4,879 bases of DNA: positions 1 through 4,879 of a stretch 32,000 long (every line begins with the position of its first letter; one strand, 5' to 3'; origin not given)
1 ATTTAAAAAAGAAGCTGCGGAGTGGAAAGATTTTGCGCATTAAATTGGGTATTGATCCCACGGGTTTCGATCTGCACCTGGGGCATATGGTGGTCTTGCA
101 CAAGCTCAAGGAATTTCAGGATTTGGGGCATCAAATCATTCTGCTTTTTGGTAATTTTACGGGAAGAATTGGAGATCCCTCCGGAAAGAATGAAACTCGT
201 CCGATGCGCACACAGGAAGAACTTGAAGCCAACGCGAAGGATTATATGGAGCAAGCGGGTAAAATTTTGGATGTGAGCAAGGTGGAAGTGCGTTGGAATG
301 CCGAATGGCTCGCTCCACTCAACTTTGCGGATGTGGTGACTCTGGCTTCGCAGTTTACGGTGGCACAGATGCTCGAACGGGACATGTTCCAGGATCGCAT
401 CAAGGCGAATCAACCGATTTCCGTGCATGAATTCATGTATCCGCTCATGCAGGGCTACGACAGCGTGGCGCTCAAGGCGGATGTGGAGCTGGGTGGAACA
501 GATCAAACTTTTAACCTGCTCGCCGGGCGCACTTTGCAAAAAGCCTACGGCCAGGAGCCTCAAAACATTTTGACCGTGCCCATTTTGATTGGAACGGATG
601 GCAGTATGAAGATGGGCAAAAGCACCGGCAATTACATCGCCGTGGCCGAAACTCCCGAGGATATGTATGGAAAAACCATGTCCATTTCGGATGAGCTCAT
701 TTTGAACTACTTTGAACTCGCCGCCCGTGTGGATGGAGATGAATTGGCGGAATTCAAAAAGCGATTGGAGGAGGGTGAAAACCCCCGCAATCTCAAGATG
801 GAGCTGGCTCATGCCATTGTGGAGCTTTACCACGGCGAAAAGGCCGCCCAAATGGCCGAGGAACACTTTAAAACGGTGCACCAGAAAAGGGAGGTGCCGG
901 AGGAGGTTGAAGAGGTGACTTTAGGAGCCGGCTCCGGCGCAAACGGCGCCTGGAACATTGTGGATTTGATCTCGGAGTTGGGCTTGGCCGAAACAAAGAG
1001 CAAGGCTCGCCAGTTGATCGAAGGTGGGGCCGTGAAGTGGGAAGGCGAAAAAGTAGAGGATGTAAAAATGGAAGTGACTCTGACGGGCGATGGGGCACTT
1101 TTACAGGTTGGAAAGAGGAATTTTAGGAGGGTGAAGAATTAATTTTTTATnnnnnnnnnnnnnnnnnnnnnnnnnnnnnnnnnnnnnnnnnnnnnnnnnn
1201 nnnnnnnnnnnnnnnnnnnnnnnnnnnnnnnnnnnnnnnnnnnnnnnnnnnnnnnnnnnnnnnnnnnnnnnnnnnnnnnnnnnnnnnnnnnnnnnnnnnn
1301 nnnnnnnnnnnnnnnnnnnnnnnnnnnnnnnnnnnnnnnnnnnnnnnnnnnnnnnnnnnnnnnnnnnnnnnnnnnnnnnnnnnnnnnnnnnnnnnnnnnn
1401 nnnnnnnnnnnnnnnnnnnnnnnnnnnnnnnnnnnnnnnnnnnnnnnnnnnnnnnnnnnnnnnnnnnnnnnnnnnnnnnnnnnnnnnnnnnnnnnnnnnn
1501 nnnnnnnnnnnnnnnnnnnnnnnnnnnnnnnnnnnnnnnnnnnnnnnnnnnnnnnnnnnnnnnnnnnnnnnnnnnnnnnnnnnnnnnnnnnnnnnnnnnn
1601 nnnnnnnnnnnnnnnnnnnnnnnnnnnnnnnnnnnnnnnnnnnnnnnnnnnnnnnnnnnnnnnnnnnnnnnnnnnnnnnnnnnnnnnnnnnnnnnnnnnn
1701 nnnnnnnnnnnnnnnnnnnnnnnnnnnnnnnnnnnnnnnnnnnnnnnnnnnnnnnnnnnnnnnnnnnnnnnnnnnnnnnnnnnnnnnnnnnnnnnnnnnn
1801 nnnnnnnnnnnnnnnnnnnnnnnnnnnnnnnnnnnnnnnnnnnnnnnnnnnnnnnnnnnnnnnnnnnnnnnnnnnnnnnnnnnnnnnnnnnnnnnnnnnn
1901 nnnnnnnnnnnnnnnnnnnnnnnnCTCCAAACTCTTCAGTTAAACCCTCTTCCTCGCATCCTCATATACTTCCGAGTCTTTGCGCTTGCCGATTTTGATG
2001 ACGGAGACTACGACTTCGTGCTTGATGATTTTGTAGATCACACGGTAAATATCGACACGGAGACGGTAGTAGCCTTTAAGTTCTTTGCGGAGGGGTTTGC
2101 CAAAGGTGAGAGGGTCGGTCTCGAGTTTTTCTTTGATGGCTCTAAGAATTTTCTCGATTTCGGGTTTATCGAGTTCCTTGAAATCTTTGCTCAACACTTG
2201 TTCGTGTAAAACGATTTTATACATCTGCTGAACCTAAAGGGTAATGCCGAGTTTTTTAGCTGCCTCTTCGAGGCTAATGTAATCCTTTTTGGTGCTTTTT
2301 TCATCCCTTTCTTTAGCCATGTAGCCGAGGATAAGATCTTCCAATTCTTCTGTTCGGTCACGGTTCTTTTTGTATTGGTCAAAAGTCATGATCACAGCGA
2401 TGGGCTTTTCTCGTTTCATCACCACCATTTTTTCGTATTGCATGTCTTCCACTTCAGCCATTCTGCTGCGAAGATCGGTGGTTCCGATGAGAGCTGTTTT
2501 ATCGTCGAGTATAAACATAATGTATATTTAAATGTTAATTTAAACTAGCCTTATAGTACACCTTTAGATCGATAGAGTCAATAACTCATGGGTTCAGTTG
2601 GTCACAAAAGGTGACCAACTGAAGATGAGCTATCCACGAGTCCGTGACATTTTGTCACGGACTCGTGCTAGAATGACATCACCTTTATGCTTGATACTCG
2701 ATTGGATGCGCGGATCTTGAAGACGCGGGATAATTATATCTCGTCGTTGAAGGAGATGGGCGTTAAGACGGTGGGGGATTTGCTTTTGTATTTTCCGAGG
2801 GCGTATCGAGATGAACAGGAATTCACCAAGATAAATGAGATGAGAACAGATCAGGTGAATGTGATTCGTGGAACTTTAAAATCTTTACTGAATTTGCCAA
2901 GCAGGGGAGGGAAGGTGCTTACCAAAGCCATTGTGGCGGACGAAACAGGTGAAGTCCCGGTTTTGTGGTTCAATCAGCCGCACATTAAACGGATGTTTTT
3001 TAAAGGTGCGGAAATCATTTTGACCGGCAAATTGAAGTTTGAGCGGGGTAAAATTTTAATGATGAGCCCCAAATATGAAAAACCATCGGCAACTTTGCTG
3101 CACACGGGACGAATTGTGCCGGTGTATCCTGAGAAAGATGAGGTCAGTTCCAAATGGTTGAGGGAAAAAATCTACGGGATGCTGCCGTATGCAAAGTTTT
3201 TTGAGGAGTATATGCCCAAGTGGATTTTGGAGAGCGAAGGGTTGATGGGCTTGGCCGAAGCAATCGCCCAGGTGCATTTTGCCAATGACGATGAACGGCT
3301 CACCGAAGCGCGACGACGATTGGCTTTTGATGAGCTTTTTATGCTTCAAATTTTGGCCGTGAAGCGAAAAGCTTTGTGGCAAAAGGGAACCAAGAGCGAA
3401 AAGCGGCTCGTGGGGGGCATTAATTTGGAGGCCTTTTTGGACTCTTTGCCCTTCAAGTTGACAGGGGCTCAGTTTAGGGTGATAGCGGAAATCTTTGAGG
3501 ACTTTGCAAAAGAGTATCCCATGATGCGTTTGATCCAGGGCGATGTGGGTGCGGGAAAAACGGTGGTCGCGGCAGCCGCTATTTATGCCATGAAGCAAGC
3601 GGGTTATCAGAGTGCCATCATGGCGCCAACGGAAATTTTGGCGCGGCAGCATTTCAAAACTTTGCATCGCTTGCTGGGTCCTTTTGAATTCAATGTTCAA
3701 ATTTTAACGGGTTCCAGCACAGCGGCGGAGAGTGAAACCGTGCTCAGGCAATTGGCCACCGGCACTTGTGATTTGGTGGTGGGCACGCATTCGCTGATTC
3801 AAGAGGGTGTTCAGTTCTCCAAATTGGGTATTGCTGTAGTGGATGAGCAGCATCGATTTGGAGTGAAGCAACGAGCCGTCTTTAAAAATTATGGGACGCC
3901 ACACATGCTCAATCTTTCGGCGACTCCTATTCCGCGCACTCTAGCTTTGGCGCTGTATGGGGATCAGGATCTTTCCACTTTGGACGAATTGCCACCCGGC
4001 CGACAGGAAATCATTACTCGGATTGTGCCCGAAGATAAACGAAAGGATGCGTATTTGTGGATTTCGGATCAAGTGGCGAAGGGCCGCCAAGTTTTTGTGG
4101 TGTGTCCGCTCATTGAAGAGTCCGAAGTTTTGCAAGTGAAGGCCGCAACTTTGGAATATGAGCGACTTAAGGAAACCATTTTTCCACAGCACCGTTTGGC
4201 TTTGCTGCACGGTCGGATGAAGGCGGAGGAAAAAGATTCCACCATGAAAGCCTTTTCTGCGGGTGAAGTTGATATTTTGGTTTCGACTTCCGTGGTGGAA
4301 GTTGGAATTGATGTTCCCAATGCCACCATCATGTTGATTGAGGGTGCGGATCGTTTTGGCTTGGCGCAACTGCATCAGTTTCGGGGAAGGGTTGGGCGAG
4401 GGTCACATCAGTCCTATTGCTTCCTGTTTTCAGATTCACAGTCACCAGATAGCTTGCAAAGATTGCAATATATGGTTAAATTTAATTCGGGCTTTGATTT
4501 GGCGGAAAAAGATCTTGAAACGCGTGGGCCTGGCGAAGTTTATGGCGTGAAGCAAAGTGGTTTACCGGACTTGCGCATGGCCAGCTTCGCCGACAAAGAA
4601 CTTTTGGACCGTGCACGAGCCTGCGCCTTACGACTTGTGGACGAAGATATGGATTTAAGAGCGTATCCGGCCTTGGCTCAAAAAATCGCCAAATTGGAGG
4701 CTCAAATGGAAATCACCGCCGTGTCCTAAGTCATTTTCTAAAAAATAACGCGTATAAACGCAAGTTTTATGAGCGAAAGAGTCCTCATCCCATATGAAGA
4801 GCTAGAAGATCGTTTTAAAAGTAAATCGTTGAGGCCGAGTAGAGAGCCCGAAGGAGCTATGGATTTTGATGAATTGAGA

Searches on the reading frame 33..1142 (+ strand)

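Call 27: search_protein_families(library=pfam, proteins=[window:33-1142:+], max_evalue=0.001)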
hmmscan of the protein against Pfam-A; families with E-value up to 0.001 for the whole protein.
window:33-1142:+ (369 aa): 3 families
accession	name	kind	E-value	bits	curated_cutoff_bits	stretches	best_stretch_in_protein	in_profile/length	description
PF00579.31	tRNA-synt_1b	-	2.9e-75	253.7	21.1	1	1-283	6-291/292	tRNA synthetases class I (W and Y)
PF01479.30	S4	-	1e-08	35.2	22.8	1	310-351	4-44/48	S4 domain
PF22421.1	SYY_C-terminal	-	8.1e-07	29.3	27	1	306-363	18-79/83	Tyrosine--tRNA ligase SYY-like C-terminal domain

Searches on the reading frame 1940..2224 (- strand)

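Call 106: search_protein_families(library=pfam, proteins=[window:1940-2224:-], max_evalue=0.01)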
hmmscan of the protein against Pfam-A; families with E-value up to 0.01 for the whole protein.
window:1940-2224:- (94 aa): 3 families
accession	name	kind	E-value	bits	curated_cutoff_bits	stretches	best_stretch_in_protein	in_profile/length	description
PF05016.21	ParE_toxin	-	6.1e-08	33.6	23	1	13-83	9-87/89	ParE toxin of type II toxin-antitoxin system, parDE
PF05973.20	Gp49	-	0.0004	20.8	23.9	1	13-88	1-79/90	Phage derived protein Gp49-like (DUF891)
PF06769.20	YoeB_toxin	-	0.0038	17.7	27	1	15-74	12-74/80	YoeB-like toxin of bacterial type II toxin-antitoxin system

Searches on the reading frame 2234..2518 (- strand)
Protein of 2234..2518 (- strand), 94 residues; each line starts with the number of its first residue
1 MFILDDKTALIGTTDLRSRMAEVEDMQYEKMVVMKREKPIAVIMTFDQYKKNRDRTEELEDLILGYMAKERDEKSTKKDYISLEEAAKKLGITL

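Call 106: search_protein_families(library=pfam, proteins=[window:2234-2518:-], max_evalue=0.01)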
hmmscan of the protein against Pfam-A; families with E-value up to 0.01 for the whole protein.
window:2234-2518:- (94 aa): 1 family
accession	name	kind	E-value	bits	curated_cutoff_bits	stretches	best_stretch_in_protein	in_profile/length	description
PF02604.26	PhdYeFM_antitox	-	0.00057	20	29.8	1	24-64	18-59/74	Antitoxin Phd_YefM, type II toxin-antitoxin system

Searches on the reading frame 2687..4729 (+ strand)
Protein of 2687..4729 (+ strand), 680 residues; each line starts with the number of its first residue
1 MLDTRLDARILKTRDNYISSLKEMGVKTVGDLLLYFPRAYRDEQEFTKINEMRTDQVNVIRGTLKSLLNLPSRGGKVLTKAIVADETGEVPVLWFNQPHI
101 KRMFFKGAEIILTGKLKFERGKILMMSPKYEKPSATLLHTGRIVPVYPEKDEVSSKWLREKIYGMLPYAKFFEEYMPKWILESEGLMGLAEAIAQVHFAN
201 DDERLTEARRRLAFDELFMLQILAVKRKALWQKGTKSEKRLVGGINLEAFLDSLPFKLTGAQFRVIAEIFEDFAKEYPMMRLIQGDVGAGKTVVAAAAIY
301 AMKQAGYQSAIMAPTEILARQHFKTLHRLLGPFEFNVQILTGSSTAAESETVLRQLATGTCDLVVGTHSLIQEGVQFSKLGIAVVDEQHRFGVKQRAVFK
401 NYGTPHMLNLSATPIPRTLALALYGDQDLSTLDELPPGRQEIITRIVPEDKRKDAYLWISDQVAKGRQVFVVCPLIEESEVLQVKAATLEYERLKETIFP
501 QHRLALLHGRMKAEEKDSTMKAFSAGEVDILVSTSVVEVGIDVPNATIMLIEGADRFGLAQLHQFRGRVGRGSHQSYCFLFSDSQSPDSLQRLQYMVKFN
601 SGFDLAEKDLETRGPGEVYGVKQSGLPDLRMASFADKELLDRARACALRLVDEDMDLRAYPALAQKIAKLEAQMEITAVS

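Call 27: search_protein_families(library=pfam, proteins=[window:2687-4729:+], max_evalue=0.001)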
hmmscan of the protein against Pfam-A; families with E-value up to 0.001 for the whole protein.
window:2687-4729:+ (680 aa): 9 families
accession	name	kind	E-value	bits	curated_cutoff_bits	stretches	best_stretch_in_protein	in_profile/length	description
PF00271.37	Helicase_C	-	4.2e-24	85.4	23.5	1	462-571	11-108/110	Helicase conserved C-terminal domain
PF17191.10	RecG_wedge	-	5.4e-22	78.5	23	1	21-162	16-155/162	RecG wedge domain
PF00270.35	DEAD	-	9.8e-21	74.6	26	1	282-418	18-163/167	DEAD/DEAH box helicase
PF04851.21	ResIII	-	1.9e-11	44.6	22.5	1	257-414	3-162/164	Type III restriction enzyme, res subunit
PF19833.4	RecG_dom3_C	-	2.9e-10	40.5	26.8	1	600-670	2-76/87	ATP-dependent DNA helicase RecG, domain 3, C-terminal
PF00176.29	SNF2-rel_dom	-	1.9e-06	27.7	24.9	1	285-419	24-168/290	SNF2-related domain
PF22590.2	Cas3-like_C_2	-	1.9e-05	25.3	27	1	483-572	11-104/106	CRISPR-associated nuclease/helicase Cas3, C-terminal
PF13604.12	AAA_30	-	6.4e-05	23.2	27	1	268-395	8-104/191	AAA domain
PF09848.15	SLFN-g3_helicase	-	0.00033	20.5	24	1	280-425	3-122/354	Schlafen group 3, DNA/RNA helicase domain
